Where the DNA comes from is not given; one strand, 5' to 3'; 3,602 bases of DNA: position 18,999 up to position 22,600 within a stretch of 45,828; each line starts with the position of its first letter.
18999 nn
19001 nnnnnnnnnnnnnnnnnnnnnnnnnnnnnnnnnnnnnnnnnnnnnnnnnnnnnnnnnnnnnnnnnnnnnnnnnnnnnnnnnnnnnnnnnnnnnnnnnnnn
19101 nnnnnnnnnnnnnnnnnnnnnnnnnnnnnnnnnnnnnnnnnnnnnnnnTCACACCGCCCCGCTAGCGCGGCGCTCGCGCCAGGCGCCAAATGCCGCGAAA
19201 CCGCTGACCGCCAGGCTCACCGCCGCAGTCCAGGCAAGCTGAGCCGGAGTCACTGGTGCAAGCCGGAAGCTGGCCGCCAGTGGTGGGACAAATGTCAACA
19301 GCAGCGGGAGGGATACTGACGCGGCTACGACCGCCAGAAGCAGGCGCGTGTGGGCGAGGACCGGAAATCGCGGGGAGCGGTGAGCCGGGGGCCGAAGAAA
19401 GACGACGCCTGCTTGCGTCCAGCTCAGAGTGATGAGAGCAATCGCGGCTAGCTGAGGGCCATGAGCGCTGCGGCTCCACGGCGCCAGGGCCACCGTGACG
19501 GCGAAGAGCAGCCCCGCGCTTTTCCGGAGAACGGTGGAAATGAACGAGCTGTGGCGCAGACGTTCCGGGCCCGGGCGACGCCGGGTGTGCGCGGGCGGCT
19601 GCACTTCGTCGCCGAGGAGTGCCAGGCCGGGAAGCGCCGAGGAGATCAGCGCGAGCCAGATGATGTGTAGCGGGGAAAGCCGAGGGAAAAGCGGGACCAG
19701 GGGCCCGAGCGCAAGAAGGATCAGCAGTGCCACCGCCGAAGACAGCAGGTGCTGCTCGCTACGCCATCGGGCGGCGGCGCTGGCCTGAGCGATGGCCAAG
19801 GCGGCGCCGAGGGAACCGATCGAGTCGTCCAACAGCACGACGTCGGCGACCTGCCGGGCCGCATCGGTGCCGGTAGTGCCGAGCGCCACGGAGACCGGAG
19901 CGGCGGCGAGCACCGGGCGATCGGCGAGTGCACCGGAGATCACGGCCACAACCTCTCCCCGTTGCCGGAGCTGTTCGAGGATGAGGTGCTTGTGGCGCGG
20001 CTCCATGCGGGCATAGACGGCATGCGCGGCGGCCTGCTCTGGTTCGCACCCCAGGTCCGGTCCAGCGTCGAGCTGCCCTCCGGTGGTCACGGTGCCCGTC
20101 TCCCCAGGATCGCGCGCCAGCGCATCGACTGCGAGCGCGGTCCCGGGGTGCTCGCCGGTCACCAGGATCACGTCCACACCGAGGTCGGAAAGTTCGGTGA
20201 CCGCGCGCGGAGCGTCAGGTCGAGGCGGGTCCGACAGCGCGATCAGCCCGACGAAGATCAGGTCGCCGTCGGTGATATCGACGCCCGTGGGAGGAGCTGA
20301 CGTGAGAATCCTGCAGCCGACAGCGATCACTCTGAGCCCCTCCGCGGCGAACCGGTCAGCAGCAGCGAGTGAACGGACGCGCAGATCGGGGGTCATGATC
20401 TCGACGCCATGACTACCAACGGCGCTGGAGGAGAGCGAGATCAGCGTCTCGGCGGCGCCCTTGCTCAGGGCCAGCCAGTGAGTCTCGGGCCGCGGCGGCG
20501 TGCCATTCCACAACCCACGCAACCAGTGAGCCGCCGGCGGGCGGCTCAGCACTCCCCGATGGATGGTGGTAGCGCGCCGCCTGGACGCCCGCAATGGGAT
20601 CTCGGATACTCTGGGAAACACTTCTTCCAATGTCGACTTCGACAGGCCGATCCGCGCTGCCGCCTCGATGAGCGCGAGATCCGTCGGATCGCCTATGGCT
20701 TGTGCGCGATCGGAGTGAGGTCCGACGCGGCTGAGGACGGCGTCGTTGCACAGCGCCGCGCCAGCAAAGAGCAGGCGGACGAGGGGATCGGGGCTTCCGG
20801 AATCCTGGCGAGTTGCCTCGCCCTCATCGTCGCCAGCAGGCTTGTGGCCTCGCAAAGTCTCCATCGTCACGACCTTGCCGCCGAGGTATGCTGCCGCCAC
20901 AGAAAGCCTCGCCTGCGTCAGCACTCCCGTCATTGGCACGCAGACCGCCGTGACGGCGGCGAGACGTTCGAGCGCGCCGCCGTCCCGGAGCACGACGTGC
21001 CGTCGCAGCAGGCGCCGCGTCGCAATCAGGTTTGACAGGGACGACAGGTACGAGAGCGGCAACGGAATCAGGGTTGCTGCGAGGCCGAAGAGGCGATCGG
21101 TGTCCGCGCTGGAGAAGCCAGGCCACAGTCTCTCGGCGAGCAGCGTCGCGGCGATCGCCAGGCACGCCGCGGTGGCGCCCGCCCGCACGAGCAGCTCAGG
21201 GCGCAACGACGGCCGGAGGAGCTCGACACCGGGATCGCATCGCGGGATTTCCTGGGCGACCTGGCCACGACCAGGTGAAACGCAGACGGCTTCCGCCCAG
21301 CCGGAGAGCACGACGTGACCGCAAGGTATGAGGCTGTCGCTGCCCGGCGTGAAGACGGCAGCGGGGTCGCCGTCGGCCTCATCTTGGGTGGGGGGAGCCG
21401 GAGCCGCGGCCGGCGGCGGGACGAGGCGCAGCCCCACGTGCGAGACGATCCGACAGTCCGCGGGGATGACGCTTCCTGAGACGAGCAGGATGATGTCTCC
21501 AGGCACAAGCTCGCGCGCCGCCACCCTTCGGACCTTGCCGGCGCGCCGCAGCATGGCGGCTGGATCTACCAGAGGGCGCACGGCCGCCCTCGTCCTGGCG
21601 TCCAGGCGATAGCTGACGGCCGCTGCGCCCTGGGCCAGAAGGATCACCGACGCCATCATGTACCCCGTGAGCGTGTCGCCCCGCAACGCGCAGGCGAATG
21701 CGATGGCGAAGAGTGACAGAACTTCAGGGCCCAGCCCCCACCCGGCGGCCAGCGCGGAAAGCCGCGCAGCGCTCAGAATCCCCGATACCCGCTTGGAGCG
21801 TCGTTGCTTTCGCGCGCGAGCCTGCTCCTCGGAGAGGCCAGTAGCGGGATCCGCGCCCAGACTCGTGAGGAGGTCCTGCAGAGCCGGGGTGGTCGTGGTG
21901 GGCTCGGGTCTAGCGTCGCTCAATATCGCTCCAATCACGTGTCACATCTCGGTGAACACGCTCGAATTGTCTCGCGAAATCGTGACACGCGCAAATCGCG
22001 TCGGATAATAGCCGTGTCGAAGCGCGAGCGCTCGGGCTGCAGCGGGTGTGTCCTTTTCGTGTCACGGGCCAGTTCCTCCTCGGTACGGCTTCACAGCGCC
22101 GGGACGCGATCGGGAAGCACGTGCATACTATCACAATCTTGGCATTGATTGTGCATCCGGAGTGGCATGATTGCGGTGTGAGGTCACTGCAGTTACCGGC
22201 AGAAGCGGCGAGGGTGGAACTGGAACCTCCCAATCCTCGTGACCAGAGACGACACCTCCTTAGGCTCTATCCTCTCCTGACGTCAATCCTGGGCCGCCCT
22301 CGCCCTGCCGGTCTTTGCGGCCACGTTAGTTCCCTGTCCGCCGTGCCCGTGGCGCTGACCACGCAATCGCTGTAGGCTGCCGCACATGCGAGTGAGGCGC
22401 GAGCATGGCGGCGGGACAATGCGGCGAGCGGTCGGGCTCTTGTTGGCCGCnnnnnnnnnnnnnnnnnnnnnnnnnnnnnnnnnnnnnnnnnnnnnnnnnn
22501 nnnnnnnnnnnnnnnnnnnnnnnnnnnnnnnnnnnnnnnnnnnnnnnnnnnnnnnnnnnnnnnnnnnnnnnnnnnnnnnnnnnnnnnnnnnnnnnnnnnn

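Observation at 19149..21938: P-type ATPase homologue with every catalytic signature mutated (DKTGT to PMTGV, TGD to TGE, GDGVND to SGALAD)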

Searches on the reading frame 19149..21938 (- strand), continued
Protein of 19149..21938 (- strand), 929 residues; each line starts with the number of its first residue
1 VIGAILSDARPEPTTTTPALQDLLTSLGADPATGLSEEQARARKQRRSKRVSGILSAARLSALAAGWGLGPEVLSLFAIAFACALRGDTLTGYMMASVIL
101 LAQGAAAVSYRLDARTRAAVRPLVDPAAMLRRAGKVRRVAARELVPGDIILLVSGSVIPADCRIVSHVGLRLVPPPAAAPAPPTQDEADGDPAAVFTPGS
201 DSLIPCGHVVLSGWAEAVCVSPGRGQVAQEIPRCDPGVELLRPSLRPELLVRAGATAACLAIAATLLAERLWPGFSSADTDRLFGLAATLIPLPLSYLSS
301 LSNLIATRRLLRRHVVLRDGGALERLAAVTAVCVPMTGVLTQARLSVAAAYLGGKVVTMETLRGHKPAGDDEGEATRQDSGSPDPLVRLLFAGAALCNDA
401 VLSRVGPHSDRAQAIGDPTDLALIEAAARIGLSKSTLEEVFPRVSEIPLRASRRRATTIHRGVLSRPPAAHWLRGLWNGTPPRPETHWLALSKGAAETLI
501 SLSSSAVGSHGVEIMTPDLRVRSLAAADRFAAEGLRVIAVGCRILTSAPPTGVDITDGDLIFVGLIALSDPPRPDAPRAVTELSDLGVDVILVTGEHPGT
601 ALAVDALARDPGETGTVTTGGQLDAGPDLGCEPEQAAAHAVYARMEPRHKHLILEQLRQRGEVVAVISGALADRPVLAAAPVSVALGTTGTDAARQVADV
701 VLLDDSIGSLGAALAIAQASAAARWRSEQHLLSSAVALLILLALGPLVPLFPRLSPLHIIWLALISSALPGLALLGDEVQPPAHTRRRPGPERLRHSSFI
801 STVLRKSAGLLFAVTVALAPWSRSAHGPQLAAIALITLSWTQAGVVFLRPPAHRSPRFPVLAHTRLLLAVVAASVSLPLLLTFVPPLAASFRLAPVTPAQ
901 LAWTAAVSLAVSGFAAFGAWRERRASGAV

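Call 61: find_encoding_contigs(protein=P0163, flank=8000, max_places=3)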
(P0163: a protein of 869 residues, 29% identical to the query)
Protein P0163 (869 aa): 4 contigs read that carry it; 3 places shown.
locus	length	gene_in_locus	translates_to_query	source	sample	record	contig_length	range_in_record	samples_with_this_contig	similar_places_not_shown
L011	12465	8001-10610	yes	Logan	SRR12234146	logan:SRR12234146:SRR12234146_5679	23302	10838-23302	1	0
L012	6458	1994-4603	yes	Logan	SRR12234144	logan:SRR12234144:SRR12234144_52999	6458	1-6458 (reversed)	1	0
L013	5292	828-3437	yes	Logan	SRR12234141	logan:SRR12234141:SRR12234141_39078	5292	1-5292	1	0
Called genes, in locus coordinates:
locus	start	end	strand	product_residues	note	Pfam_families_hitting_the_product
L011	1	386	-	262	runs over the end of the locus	PF01656:CbiA, PF10609:ParA, PF13614:AAA_31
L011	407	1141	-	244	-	PF00027:cNMP_binding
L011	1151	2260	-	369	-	PF13367:PrsW-protease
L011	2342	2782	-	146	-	-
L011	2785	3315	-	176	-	PF04542:Sigma70_r2, PF08281:Sigma70_r4_2, PF04545:Sigma70_r4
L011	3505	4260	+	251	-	PF01656:CbiA, PF07015:VirC1 (faint), PF10609:ParA, PF13614:AAA_31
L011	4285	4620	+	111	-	-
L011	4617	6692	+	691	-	PF22745:Nlig-Ia, PF01653:DNA_ligase_aden, PF03120:OB_DNA_ligase, PF03119:DNA_ligase_ZBD, PF12826:HHH_2, PF14520:HHH_5 (weak), PF00533:BRCT, PF12738:PTCB-BRCT, +1 more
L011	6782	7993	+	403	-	PF00155:Aminotran_1_2, PF01053:Cys_Met_Meta_PP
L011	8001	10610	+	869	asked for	PF00690:Cation_ATPase_N, PF00122:E1-E2_ATPase, PF13246:Cation_ATPase, PF00702:Hydrolase, PF00689:Cation_ATPase_C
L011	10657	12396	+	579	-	PF13250:SNIPE, PF10544:T5orf172, PF13455:MUG113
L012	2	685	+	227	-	?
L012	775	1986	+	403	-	PF00155:Aminotran_1_2, PF01053:Cys_Met_Meta_PP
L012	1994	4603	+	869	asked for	PF00690:Cation_ATPase_N, PF00122:E1-E2_ATPase, PF13246:Cation_ATPase, PF00702:Hydrolase, PF00689:Cation_ATPase_C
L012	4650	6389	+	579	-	PF13250:SNIPE, PF10544:T5orf172, PF13455:MUG113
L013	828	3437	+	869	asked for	PF00690:Cation_ATPase_N, PF00122:E1-E2_ATPase, PF13246:Cation_ATPase, PF00702:Hydrolase, PF00689:Cation_ATPase_C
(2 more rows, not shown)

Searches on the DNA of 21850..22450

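Call 57: search_rna_families(source=window, start=21850, end=22450, threshold=evalue, max_evalue=1)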
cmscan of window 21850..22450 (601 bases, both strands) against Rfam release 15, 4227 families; matches with E-value up to 1: 0.
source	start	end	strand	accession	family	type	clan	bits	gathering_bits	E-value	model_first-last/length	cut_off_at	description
